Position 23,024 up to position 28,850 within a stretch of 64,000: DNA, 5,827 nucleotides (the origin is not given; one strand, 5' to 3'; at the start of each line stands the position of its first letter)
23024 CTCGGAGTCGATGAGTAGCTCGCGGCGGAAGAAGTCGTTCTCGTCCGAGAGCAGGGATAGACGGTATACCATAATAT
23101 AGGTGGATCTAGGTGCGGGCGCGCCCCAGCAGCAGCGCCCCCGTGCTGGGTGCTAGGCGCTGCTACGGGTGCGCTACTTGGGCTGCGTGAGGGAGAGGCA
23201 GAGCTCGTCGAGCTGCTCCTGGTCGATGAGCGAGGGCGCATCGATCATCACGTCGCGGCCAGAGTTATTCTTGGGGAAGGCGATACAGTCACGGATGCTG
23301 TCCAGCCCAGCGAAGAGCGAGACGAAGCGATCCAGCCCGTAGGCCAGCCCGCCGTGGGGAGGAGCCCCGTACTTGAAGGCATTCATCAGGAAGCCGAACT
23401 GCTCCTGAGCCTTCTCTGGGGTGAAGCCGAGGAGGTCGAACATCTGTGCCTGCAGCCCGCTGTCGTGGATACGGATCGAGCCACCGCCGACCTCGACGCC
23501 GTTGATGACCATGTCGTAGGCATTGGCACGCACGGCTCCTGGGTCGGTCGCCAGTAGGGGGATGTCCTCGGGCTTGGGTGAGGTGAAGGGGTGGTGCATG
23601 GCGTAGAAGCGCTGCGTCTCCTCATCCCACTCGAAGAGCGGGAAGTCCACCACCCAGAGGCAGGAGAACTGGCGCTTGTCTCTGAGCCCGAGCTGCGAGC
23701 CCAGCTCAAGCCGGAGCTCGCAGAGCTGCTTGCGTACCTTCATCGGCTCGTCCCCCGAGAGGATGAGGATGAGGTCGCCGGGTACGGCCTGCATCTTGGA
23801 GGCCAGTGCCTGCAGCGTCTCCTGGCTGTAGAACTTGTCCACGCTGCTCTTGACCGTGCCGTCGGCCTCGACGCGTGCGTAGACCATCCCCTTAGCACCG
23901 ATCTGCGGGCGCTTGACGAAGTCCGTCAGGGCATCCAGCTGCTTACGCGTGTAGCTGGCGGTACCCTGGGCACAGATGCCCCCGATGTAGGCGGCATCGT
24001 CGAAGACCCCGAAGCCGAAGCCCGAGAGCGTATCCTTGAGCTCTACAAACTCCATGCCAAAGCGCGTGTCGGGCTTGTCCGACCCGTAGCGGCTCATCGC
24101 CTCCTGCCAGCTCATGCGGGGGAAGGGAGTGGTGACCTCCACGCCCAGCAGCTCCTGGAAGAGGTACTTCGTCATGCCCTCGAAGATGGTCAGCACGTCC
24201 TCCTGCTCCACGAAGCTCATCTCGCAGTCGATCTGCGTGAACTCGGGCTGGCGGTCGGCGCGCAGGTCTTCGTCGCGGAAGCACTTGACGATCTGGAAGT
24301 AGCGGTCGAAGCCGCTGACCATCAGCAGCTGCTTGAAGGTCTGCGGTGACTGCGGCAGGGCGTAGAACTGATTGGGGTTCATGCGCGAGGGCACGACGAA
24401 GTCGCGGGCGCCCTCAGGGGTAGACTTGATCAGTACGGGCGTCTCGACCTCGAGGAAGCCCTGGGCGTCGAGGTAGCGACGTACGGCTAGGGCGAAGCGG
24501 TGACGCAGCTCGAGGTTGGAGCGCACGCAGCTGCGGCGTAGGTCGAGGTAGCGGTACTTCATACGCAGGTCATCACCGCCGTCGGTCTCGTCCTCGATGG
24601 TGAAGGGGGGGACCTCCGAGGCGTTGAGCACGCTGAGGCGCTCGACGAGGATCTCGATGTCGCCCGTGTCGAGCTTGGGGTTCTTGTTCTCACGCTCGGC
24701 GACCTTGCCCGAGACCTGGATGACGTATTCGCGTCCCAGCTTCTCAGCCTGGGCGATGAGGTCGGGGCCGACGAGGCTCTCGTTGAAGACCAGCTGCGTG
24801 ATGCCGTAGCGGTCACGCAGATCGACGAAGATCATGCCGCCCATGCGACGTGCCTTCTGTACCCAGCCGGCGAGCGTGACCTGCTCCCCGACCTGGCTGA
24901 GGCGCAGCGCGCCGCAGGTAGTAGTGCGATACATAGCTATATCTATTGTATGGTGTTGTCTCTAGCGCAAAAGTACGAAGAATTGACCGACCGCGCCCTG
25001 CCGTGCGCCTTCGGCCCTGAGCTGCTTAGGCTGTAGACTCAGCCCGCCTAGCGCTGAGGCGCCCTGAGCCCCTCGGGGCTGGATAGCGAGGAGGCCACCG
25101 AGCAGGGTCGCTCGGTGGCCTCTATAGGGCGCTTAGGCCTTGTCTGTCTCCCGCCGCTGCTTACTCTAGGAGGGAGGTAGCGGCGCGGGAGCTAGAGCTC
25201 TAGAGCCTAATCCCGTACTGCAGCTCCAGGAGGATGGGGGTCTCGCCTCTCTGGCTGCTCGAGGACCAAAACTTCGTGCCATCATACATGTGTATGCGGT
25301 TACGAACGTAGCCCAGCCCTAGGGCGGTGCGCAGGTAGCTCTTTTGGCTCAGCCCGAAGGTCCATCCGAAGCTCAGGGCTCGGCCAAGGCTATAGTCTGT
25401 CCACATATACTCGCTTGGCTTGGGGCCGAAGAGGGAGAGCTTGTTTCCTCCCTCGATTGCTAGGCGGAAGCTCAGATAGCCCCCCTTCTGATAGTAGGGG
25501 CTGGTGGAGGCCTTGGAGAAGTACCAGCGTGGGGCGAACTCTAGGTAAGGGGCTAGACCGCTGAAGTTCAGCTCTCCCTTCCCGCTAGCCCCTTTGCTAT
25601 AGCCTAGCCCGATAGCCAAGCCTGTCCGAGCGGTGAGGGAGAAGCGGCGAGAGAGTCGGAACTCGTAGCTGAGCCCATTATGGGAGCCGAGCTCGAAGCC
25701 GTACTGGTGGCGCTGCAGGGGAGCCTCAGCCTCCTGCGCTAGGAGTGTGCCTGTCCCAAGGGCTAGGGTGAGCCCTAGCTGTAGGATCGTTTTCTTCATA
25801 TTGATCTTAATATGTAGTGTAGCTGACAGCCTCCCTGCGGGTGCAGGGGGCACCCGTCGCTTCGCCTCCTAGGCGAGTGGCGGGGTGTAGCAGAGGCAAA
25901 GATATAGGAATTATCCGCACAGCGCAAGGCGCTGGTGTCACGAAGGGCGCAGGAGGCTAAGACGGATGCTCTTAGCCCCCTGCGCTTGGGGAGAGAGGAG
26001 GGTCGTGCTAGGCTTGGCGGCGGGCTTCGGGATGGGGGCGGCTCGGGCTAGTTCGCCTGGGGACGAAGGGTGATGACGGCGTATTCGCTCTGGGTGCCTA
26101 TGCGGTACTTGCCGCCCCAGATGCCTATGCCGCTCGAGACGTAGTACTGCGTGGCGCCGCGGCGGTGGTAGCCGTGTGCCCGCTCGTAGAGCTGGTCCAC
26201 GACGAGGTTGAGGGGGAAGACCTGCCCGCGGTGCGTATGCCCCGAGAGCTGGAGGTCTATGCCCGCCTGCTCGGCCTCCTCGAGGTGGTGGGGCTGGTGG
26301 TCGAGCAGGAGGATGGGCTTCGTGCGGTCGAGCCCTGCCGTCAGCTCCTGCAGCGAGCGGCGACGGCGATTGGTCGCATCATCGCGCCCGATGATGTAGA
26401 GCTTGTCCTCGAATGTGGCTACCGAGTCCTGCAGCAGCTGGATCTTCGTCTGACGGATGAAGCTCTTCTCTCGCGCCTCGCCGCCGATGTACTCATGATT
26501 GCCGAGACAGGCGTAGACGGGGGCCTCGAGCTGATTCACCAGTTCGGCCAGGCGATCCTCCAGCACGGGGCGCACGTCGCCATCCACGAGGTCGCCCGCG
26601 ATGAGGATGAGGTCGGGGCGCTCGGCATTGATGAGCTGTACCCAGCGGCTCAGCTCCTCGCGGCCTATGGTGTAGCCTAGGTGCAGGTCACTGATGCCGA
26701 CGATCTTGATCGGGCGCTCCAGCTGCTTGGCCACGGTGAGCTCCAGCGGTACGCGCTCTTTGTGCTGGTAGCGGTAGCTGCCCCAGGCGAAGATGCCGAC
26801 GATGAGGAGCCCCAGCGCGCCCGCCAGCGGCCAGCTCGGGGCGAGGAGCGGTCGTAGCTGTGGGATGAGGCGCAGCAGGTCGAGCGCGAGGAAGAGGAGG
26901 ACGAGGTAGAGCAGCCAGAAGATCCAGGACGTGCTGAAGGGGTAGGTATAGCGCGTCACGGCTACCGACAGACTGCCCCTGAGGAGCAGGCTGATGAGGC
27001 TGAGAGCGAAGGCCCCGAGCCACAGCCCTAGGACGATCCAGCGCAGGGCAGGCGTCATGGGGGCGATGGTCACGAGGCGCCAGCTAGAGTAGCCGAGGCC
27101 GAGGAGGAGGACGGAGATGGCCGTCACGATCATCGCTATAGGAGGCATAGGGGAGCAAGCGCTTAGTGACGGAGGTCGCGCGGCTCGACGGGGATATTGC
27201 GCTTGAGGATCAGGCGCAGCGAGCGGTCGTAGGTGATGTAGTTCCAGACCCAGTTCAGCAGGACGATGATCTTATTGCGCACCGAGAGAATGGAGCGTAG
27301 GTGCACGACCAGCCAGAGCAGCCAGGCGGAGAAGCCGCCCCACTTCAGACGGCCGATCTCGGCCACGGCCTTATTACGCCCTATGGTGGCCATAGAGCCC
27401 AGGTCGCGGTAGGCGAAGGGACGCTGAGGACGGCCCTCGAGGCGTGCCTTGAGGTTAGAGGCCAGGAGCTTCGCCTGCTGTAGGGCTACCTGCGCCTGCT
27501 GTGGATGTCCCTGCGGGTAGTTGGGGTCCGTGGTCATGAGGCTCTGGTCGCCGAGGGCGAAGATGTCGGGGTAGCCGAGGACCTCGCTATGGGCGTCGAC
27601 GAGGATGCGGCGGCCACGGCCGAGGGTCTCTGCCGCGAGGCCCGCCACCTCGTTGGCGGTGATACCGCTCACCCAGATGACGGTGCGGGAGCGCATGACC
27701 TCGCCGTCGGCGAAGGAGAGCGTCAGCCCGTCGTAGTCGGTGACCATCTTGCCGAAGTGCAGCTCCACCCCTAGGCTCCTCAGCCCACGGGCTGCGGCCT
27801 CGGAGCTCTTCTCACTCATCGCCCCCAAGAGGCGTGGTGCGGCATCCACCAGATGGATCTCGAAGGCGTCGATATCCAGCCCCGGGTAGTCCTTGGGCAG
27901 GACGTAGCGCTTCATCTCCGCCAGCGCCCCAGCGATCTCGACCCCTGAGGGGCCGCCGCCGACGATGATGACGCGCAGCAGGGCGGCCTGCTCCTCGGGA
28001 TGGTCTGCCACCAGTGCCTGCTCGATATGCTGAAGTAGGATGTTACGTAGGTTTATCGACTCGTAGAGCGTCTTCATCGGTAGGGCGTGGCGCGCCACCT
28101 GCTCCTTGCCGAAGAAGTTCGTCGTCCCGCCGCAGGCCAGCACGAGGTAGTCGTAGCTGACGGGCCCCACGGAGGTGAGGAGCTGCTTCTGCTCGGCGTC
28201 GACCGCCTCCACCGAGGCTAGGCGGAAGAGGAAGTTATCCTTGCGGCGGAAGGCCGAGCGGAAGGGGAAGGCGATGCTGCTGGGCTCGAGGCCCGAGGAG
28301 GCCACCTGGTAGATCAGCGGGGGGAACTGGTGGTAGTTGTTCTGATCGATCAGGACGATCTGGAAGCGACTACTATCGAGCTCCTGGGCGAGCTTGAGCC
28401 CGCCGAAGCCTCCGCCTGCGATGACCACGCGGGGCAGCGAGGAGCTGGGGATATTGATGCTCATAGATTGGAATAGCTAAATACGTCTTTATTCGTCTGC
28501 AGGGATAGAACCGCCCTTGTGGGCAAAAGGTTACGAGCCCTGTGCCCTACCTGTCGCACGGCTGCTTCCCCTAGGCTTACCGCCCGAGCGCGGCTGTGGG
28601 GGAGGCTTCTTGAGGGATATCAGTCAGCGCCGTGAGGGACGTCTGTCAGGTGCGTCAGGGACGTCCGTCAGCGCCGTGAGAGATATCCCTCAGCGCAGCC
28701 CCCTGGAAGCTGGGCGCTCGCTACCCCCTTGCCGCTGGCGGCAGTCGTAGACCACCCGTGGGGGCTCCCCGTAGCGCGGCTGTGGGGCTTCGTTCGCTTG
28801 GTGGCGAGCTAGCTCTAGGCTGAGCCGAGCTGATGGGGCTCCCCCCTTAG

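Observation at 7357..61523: Dispersed family of tandem 22-bp near-palindromic units with a GATATC-centred core at 10 or more intergenic loci in 64 kb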

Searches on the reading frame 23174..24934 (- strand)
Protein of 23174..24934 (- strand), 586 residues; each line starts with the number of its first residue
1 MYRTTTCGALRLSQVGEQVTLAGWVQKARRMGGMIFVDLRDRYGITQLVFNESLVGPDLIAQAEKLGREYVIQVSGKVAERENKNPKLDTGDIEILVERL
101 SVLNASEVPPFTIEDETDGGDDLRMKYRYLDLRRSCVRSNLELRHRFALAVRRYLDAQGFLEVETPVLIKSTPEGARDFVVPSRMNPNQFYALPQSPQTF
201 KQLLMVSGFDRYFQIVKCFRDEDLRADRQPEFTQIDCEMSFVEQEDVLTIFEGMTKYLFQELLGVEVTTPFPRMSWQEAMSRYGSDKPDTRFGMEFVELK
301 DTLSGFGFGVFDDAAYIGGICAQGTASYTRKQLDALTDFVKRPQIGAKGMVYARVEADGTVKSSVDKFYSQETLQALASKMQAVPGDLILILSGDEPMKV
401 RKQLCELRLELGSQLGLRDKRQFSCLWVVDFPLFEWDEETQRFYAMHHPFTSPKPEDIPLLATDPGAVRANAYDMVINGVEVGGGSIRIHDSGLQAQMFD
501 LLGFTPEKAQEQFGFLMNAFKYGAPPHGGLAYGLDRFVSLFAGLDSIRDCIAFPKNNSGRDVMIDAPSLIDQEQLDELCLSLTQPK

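Call 15: search_protein_families(library=ncbifam, proteins=[window:23174-24934:-])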
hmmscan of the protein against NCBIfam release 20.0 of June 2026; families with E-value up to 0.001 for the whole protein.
window:23174-24934:- (586 aa): 15 families
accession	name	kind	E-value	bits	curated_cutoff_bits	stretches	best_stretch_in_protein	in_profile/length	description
NF001750.0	PRK00476.1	equivalog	4.1e-248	824.5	443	1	1-584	3-588/590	aspartate--tRNA ligase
TIGR00459.1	aspS_bact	equivalog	9.7e-221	734.1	373.85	1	2-581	2-582/586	aspartate--tRNA ligase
NF009460.0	PRK12820.1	equivalog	1.8e-175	585.1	1379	1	6-580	25-615/723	bifunctional aspartyl-tRNA synthetase/aspartyl/glutamyl-tRNA amidotransferase subunit C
NF003483.0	PRK05159.1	equivalog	1.4e-70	238.3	353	2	3-262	4-258/438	aspartate--tRNA(Asn) ligase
TIGR00458.1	aspS_nondisc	equivalog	7.9e-69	232.7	368.4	2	16-262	12-253/428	aspartate--tRNA(Asn) ligase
NF001756.1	PRK00484.1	subfamily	6e-43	147.2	468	2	13-266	48-294/488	lysine--tRNA ligase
TIGR00499.1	lysS_bact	equivalog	1.3e-40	139.5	427.6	2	12-282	49-300/496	lysine--tRNA ligase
NF003037.0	PRK03932.1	equivalog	4.1e-40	138.1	414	2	13-263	13-263/451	asparagine--tRNA ligase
TIGR00457.1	asnS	equivalog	8.7e-39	133.6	342.6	2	13-263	13-265/455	asparagine--tRNA ligase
NF002821.0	PRK02983.1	equivalog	2.5e-32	111.9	742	2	4-244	647-881/1102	bifunctional lysylphosphatidylglycerol synthetase/lysine--tRNA ligase LysX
NF009101.0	PRK12445.1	subfamily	5.3e-30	104.4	1026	2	17-266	66-309/505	lysine--tRNA ligase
TIGR00462.1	genX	equivalog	3.9e-18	65.9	286.9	1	142-288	2-147/304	EF-P lysine aminoacylase EpmA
NF006828.0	PRK09350.1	equivalog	3.4e-17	62.7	264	2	135-284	10-157/325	elongation factor P--(R)-beta-lysine ligase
NF005052.0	PRK06462.1-1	equivalog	9.6e-12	44.6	368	1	125-262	33-173/353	asparagine synthetase A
NF005054.0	PRK06462.1-4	equivalog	8e-08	31.7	309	1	131-287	15-193/318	asparagine synthetase A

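Call 18: find_encoding_contigs(protein=window:23174-24934:-, flank=10000, max_places=6)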
Protein window:23174-24934:- (586 aa): 5 contigs read that carry it; 2 places shown.
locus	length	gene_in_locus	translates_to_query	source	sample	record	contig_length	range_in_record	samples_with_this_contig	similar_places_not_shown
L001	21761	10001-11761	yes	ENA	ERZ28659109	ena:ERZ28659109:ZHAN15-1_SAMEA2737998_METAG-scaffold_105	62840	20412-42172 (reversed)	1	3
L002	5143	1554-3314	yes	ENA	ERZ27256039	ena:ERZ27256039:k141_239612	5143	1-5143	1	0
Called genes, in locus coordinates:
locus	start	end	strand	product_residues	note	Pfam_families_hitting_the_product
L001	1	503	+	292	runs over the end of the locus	PF28542:DUF8434, PF02470:MlaD, PF28544:Helical_needle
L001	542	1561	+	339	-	PF01073:3Beta_HSD (faint), PF01370:Epimerase, PF04321:RmlD_sub_bind, PF07993:NAD_binding_4 (faint), PF13460:NAD_binding_10, PF16363:GDP_Man_Dehyd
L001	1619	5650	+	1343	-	PF02837:Glyco_hydro_2_N, PF00703:Glyco_hydro_2, PF02836:Glyco_hydro_2_C, PF16353:LacZ_4, PF02929:Bgal_small_N, PF00754:F5_F8_type_C, PF22633:F5_F8_type_C_2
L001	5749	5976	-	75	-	-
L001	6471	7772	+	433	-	PF01266:DAO (faint), PF07992:Pyr_redox_2, PF13454:NAD_binding_9 (faint), PF13450:NAD_binding_8 (faint), PF00070:Pyr_redox (weak), PF22366:NDH2_C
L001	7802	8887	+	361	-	PF00149:Metallophos, PF12850:Metallophos_2 (weak)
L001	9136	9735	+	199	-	-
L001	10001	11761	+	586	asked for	PF01336:tRNA_anti-codon, PF00152:tRNA-synt_2, PF02938:GAD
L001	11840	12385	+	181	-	PF07929:PRiA4_ORF3 (weak)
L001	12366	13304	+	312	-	PF01745:IPT, PF01715:IPPT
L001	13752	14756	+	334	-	PF00044:Gp_dh_N, PF02800:Gp_dh_C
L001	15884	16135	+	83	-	PF12732:YtxH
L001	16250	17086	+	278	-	-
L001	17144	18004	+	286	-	PF00294:PfkB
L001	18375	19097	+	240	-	PF01814:Hemerythrin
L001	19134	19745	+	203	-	PF00196:GerE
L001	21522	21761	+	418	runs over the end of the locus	PF00162:PGK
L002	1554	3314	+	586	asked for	PF01336:tRNA_anti-codon, PF00152:tRNA-synt_2, PF02938:GAD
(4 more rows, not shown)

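Call 105: find_homologous_proteins(query=window:23174-24934:-, max_evalue=1e-50)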
Query window:23174-24934:- (586 aa): 8000 proteins with E <= 1e-50 among 8000 candidates; the best 120 are listed.
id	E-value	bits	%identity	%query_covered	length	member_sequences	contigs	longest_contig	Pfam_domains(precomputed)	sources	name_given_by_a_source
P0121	0.0e+0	1330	99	100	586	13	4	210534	PF01336.32,PF02938.20,PF00152.26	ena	-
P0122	0.0e+0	1329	99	100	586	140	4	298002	PF01336.32,PF02938.20,PF00152.26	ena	-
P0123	0.0e+0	1327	99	100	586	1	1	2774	PF01336.32,PF02938.20,PF00152.26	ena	-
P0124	0.0e+0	1324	99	100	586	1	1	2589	PF01336.32,PF02938.20,PF00152.26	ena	-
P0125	0.0e+0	1307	98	99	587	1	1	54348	PF01336.32,PF02938.20,PF00152.26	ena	-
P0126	0.0e+0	1223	90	100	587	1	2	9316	PF01336.32,PF02938.20,PF00152.26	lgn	-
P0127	0.0e+0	1221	92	99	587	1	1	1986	PF01336.32,PF02938.20,PF00152.26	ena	-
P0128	0.0e+0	1221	90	100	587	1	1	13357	PF01336.32,PF02938.20,PF00152.26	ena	-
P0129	0.0e+0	1221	90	100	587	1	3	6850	PF01336.32,PF02938.20,PF00152.26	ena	-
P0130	0.0e+0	1221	90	100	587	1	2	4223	PF01336.32,PF02938.20,PF00152.26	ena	-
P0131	0.0e+0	1220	90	100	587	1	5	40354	PF01336.32,PF02938.20,PF00152.26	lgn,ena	-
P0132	0.0e+0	1219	90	100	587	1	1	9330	PF01336.32,PF02938.20,PF00152.26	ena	-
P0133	0.0e+0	1219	90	100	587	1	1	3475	PF01336.32,PF02938.20,PF00152.26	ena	-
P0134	0.0e+0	1218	90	100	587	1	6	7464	PF01336.32,PF02938.20,PF00152.26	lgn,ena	-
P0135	0.0e+0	1218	90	100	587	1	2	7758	PF01336.32,PF02938.20,PF00152.26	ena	-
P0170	0.0e+0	1214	90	100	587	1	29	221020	PF01336.32,PF02938.20,PF00152.26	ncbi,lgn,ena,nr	ncbi:MAG: aspartate--tRNA ligase [Porphyromonadaceae bacterium]|nr:aspartate--tRNA ligase [Porphyrom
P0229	0.0e+0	1189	89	99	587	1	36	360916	PF01336.32,PF02938.20,PF00152.26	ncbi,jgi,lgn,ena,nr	nr:aspartate--tRNA ligase [uncultured Porphyromonas sp.]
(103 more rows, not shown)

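Call 106: find_encoding_contigs(protein=P0229, flank=10000, max_places=2)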
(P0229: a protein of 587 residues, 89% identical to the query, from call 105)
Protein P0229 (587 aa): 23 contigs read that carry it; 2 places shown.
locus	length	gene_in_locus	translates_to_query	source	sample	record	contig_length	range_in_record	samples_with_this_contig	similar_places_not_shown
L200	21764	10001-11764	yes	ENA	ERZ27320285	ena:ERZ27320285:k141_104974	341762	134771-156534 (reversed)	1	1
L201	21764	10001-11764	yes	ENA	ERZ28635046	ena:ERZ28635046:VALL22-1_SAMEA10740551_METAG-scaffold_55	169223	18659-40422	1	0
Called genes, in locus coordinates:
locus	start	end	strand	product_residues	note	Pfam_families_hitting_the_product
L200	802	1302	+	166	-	PF18962:Por_Secre_tail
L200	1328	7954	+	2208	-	PF03534:SpvB (weak), PF05593:RHS_repeat (faint), PF13517:FG-GAP_3 (weak), PF25023:TEN_YD-shell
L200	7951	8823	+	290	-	-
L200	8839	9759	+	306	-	-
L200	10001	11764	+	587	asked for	PF01336:tRNA_anti-codon, PF00152:tRNA-synt_2, PF02938:GAD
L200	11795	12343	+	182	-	PF07929:PRiA4_ORF3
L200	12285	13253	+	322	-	PF01745:IPT, PF01715:IPPT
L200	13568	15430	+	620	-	PF01558:POR, PF01855:POR_N, PF17147:PFOR_II (weak)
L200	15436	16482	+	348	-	PF02775:TPP_enzyme_C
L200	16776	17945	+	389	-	PF03315:SDH_beta, PF03313:SDH_alpha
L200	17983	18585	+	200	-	PF14127:DUF4294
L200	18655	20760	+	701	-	PF00657:Lipase_GDSL, PF13472:Lipase_GDSL_2, PF03629:SASA (weak)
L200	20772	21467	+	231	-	-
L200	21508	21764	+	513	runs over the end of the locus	PF13541:ChlI, PF01078:Mg_chelatase, PF00158:Sigma54_activat (faint), PF00493:MCM (faint), PF07728:AAA_5, PF13335:Mg_chelatase_C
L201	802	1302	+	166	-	PF18962:Por_Secre_tail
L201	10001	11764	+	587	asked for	PF01336:tRNA_anti-codon, PF00152:tRNA-synt_2, PF02938:GAD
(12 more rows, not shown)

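Call 107: find_encoding_contigs(protein=P0170, flank=10000, max_places=2)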
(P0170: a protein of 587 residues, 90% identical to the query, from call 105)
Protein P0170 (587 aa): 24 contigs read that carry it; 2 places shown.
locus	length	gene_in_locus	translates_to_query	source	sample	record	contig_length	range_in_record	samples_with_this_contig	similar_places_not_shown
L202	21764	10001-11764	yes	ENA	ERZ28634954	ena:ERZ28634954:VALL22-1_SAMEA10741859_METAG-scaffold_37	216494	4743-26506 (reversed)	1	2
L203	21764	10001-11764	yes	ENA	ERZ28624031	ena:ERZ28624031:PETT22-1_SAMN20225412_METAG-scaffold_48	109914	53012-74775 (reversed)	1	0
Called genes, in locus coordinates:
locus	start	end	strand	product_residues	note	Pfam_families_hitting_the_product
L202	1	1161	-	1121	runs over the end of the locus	PF00580:UvrD-helicase, PF13245:AAA_19, PF00580:UvrD-helicase, PF13361:UvrD_C, PF13538:UvrD_C_2 (faint), PF12705:PDDEXK_1 (weak)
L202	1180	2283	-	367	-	PF04166:PdxA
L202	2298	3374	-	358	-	PF16125:DUF4837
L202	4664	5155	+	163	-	-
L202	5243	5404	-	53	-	-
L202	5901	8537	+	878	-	PF01411:tRNA-synt_2c, PF07973:tRNA_SAD, PF02272:DHHA1 (weak)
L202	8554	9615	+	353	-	PF01761:DHQ_synthase, PF24621:DHQS_C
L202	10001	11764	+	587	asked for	PF01336:tRNA_anti-codon, PF00152:tRNA-synt_2, PF02938:GAD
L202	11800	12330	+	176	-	PF07929:PRiA4_ORF3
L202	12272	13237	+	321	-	PF01745:IPT, PF13238:AAA_18 (faint), PF01715:IPPT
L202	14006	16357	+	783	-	PF13620:CarboxypepD_reg, PF13715:CarbopepD_reg_2, PF14905:OMP_b-brl_3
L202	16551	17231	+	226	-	-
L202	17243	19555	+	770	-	PF13620:CarboxypepD_reg (faint), PF13715:CarbopepD_reg_2 (faint), PF14905:OMP_b-brl_3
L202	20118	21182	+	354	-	PF13360:PQQ_2 (faint)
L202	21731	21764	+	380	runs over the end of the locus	-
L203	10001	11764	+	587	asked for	PF01336:tRNA_anti-codon, PF00152:tRNA-synt_2, PF02938:GAD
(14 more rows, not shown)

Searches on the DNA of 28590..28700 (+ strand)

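Call 57: search_dna_similar(query=window:28590-28700:+, collection=plasmids, mode=distant, max_evalue=0.01)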
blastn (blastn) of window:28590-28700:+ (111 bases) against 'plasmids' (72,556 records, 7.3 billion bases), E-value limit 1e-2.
No match.
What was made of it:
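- On Plasmid-type iterons / partition-site arrays: No match in 72,556 plasmids (call 57).
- Tried and rejected: Plasmids: none (call 57).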
